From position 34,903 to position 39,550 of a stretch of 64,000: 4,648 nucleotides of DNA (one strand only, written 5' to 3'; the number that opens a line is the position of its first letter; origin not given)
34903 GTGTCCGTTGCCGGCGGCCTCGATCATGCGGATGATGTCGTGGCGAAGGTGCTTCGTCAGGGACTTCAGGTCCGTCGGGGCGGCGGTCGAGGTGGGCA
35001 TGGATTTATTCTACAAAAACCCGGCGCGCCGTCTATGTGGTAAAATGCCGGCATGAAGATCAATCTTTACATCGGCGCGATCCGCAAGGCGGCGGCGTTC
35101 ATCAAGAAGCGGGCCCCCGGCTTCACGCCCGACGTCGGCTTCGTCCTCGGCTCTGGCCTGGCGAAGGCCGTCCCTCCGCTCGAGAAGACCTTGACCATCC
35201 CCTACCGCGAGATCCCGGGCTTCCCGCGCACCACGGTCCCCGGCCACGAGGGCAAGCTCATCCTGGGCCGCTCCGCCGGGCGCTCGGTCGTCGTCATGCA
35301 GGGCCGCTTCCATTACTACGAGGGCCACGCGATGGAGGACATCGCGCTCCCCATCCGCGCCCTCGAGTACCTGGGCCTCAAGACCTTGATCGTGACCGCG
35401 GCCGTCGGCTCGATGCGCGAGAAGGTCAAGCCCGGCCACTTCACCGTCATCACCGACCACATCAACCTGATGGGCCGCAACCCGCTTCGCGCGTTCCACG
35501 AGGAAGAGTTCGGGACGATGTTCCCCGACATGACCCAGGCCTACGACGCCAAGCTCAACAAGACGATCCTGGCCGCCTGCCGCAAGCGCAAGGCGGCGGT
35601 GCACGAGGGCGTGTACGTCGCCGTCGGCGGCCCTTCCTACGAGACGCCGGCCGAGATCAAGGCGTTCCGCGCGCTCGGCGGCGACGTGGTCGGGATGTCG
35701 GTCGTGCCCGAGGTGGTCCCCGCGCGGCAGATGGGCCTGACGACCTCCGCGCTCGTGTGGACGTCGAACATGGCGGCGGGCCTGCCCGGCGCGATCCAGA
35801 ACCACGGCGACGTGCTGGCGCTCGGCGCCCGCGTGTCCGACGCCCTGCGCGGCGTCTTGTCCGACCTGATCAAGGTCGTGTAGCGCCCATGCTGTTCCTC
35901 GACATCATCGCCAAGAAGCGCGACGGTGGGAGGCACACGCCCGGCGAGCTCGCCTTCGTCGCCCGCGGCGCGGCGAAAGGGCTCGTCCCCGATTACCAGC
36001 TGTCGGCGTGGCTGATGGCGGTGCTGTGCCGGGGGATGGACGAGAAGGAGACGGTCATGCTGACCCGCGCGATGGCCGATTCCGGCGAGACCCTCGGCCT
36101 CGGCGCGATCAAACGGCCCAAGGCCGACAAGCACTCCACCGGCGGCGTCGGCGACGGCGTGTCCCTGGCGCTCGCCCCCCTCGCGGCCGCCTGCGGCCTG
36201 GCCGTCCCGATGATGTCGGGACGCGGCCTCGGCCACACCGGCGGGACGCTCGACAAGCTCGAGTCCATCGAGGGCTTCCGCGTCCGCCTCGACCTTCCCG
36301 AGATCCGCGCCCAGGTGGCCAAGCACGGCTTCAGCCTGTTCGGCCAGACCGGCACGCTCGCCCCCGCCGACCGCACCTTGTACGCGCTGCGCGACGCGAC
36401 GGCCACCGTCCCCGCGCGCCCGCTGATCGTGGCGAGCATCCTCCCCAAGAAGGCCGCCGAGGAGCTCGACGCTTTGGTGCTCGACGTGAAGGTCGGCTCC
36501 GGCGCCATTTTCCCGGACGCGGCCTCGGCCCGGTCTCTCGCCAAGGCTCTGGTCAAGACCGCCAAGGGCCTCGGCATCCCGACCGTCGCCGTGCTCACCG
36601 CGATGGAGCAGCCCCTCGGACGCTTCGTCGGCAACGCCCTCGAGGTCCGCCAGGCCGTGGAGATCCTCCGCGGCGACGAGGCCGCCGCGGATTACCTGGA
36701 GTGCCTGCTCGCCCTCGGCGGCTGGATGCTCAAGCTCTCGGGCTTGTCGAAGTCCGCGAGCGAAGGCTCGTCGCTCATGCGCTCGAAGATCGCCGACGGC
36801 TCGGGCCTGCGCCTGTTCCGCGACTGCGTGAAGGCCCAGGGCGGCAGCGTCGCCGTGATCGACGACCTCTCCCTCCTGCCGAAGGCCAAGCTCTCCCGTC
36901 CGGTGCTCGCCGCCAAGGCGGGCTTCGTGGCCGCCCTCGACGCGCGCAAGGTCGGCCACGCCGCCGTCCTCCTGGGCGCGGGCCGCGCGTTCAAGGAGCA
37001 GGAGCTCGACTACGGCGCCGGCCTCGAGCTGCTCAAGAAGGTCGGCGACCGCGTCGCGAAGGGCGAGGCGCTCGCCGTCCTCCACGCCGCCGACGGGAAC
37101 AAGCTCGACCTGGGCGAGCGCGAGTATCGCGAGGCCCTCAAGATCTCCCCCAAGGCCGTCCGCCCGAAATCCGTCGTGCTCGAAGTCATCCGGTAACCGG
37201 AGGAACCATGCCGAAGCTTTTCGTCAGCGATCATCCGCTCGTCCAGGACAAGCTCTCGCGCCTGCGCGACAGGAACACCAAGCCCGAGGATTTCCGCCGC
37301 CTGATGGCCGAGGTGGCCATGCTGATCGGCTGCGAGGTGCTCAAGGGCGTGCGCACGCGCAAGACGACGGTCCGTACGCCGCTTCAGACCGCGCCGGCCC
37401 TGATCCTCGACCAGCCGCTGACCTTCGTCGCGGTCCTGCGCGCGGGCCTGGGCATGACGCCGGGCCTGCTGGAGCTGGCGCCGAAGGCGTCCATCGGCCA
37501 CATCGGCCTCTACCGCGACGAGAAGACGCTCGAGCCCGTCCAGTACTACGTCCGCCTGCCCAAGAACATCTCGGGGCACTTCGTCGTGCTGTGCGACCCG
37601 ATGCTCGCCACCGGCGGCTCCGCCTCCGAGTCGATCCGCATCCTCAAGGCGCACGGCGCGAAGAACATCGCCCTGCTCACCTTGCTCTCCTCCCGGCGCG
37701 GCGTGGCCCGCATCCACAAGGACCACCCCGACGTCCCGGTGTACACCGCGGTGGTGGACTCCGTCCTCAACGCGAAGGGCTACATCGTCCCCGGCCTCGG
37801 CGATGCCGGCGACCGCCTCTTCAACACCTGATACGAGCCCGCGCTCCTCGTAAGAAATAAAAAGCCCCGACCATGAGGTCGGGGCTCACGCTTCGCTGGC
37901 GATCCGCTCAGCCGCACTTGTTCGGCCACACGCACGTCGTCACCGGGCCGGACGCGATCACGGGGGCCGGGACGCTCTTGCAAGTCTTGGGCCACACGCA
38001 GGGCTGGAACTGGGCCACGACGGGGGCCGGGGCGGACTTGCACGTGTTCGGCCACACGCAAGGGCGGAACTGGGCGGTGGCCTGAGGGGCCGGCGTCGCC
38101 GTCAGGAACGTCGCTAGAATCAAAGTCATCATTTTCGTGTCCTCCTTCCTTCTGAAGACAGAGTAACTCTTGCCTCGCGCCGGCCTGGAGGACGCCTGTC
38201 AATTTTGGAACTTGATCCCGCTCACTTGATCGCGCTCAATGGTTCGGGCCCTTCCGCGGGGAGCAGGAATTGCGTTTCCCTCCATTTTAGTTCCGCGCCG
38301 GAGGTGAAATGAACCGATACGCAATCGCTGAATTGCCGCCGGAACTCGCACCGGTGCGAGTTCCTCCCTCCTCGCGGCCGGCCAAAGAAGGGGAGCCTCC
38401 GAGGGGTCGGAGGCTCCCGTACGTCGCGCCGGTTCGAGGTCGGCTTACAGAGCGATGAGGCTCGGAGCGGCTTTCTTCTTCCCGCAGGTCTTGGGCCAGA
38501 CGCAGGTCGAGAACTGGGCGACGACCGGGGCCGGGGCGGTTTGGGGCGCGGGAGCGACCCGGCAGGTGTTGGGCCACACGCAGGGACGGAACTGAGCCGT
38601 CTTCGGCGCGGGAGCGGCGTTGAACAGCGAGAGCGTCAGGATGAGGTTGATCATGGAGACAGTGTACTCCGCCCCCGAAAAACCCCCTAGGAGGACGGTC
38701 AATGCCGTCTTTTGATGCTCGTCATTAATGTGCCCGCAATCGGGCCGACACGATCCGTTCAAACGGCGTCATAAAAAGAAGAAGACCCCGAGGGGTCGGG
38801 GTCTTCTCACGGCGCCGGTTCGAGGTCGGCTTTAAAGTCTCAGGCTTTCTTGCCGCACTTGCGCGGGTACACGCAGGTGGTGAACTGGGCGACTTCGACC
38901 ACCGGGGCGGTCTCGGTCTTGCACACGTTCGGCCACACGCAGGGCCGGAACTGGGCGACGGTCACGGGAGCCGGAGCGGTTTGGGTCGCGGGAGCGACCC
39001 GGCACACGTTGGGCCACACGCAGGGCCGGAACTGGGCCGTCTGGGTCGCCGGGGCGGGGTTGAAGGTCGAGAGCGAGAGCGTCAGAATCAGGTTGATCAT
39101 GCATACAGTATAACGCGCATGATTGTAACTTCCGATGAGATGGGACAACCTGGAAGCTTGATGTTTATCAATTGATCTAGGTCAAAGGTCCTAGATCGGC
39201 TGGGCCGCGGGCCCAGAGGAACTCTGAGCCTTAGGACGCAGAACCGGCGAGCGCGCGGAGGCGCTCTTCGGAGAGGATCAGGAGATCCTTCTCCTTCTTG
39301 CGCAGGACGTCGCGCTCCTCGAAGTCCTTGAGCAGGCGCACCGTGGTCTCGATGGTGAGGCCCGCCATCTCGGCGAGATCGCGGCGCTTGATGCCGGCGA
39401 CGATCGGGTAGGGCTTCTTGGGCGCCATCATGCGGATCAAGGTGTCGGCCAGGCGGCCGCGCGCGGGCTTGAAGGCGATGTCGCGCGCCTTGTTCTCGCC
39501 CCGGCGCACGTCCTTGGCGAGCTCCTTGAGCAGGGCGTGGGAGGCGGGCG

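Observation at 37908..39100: Three tandem paralogous small ORFs encoding multi-copy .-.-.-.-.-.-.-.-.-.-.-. repeat peptides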

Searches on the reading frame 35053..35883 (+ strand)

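Call 27: search_protein_families(library=pfam, proteins=[window:35053-35883:+], max_evalue=0.01)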
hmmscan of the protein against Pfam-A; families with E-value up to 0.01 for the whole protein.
window:35053-35883:+ (276 aa): 1 family
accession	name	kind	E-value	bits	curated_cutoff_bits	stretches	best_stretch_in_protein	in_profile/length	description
PF01048.26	PNP_UDP_1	-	1.5e-45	155.8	25.1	1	28-274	2-233/233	Phosphorylase superfamily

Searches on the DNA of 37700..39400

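Call 16: search_rna_families(source=window, start=37700, end=39400, threshold=evalue, max_evalue=10)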
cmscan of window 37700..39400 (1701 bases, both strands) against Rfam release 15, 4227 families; matches with E-value up to 10: 10.
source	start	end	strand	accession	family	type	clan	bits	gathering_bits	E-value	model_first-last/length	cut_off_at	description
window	38346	38419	+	RF02790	sodF_sRNA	Gene; sRNA;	-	23.9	46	0.5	1-90/90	no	sodF sRNA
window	37856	37945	-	RF01772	rnk_pseudo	Cis-reg; leader;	-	21.5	55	0.89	1-108/108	no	Pseudomonas rnk leader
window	37856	37903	-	RF02868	ncS037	Gene; sRNA;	-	19.2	112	2.2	1-152/152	no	Burkholderia sRNA 37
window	37857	37902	-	RF02837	anti-hemB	Gene; sRNA;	-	17.7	49.5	0.41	1-81/81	no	Burkholderia RNA 7 (anti-hemB)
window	37781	37887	+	RF02236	asX2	Gene; sRNA;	-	17.5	70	2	1-87/87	no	Xanthomonas sRNA asX2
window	38363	38398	+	RF00502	TCV_Pr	Cis-reg;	-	16.9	40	4.7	5-32/34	no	Turnip crinkle virus (TCV) core promoter hairpin (Pr)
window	37856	37904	-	RF02278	Betaproteobacteria_toxic_sRNA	Gene; sRNA;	-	15.6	50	5.3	1-64/64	no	Betaproteobacteria toxic small RNA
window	38069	38162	+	RF00593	snoU83B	Gene; snRNA; snoRNA; CD-box;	-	15.1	35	9.6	1-94/94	no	Small nucleolar RNA U83B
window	38780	38807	-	RF02225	sX6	Gene; sRNA;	-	10.4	40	6.9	294-321/342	no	Proteobacterial sRNA sX6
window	38372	38462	-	RF02225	sX6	Gene; sRNA;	-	10.2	40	7.7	253-340/342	no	Proteobacterial sRNA sX6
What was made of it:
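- Tried and rejected: Rfam on 37700-39400 gave only sub-threshold noise, so no riboswitch or sRNA explains the conserved upstream DNA (call 16).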

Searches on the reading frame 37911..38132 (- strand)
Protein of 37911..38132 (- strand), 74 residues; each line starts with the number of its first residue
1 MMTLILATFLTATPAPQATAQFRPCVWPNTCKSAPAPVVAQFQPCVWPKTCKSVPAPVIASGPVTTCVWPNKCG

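Call 3: search_protein_families(library=ncbifam, proteins=[window:37911-38132:-], max_evalue=10)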
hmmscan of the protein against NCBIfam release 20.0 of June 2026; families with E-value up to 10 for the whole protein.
seq(74 aa): 2 families
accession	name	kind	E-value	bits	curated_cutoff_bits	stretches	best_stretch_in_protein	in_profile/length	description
NF003400.0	PRK04654.1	equivalog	0.047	13.5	211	1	11-65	120-177/214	sec-independent translocase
NF051869.1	StalkProtStpX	equivalog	8.4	5.6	450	1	13-68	141-192/516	stalk-specific protein StpX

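Call 4: search_protein_families(library=pfam, proteins=[window:37911-38132:-], max_evalue=10)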
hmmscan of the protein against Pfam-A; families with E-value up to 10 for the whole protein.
seq(74 aa): 1 family
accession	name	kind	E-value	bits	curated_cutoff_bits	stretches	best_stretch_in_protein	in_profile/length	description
PF07038.16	Circovir2_Orf4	-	0.23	12.2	25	1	39-68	6-35/59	Circovirus 2, anti-apoptotic ORF4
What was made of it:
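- On Known precursor or small-protein families (Pfam, NCBIfam): The best hits have E = 0.047 and 0.23 and are far below their cut-offs (calls 3, 4).
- Closest known: Multi-core RiPP precursors. Different: There is no Pfam or NCBIfam hit to any precursor family (calls 3, 4).
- Tried and rejected: Pfam and NCBIfam scans of the three peptides gave nothing (calls 3, 4).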
